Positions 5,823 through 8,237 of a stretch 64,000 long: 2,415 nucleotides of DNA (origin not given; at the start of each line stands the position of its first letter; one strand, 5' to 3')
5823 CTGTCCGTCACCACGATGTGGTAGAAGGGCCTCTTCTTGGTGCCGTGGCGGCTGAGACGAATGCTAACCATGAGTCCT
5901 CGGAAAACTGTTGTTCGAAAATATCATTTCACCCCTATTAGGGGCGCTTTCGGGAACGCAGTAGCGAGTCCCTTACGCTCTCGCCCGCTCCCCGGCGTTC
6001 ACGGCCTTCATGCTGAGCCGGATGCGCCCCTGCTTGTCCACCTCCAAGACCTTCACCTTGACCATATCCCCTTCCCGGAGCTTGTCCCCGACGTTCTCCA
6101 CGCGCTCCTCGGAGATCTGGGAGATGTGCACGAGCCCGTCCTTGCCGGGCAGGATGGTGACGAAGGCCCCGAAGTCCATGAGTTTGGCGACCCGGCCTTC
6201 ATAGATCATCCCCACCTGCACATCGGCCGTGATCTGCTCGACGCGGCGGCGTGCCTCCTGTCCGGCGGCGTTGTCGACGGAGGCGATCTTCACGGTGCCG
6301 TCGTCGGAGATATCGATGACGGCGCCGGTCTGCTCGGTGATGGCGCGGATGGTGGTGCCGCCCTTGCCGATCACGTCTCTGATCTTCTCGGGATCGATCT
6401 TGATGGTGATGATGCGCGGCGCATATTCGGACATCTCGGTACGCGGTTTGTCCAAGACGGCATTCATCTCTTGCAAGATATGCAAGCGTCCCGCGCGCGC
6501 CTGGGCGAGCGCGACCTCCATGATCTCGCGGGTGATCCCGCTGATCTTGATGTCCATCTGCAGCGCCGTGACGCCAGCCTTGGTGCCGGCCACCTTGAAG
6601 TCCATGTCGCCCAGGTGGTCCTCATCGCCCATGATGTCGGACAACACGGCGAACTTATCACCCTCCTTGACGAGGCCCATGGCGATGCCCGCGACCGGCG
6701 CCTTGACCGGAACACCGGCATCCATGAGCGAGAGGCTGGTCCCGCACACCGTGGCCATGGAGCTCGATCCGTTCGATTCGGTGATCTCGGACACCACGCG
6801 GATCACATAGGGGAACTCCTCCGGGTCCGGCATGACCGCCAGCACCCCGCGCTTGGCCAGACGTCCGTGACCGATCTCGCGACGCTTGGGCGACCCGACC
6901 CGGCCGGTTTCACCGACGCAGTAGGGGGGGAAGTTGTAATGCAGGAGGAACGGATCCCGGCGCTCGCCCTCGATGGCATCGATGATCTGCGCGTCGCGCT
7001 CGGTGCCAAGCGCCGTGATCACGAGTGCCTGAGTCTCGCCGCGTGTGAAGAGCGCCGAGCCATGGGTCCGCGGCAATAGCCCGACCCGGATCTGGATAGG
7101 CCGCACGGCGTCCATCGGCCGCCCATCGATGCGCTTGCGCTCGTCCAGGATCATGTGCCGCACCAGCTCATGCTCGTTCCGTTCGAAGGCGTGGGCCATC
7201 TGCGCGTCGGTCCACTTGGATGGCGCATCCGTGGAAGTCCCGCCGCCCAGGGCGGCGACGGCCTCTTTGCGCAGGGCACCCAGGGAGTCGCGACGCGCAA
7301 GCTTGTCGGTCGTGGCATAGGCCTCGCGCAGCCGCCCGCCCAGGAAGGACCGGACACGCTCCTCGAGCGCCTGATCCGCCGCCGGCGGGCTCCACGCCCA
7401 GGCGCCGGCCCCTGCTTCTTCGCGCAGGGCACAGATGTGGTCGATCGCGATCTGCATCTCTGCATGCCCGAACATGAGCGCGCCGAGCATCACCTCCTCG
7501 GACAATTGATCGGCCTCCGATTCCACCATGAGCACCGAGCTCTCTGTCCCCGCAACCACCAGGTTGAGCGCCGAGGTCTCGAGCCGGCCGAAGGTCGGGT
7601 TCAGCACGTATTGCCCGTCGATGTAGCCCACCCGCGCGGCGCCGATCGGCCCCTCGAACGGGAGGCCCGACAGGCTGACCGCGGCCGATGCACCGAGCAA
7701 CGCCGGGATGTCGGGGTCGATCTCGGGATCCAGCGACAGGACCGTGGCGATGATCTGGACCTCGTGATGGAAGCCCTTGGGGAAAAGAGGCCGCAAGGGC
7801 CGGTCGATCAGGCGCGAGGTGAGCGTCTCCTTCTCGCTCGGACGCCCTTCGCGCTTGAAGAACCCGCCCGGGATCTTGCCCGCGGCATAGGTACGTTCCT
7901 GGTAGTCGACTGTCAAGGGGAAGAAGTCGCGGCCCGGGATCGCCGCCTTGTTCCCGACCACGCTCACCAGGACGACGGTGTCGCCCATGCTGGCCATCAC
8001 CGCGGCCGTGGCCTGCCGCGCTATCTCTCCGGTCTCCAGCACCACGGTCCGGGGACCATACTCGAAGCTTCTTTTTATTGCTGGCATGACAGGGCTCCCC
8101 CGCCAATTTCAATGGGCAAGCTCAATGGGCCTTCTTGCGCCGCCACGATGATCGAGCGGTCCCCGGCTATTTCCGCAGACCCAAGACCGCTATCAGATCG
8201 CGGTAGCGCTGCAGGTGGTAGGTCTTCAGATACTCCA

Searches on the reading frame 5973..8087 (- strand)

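Call 88: search_protein_families(library=pfam, proteins=[window:5973-8087:-], max_evalue=0.001)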
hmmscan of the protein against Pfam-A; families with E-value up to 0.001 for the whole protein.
window:5973-8087:- (704 aa): 6 families
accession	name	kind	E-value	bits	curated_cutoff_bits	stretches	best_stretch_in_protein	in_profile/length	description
PF01138.27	RNase_PH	-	3.3e-55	186.5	25.5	2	13-143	3-130/130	3' exoribonuclease family, domain 1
PF03725.20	RNase_PH_C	-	2.8e-21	75.7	20.8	2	146-209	1-66/67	3' exoribonuclease family, domain 2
PF00575.29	S1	-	1.2e-20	74.1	22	1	623-694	2-74/74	S1 RNA binding domain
PF03726.19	PNPase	-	9.7e-12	45.6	24.6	1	240-323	1-80/81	Polyribonucleotide nucleotidyltransferase, RNA binding domain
PF00013.35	KH_1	-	1.1e-10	41.5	21.5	1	560-617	2-65/66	KH domain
PF23459.1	S1_RRP5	-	6.7e-06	27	27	1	624-686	2-64/72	RRP5 S1 domain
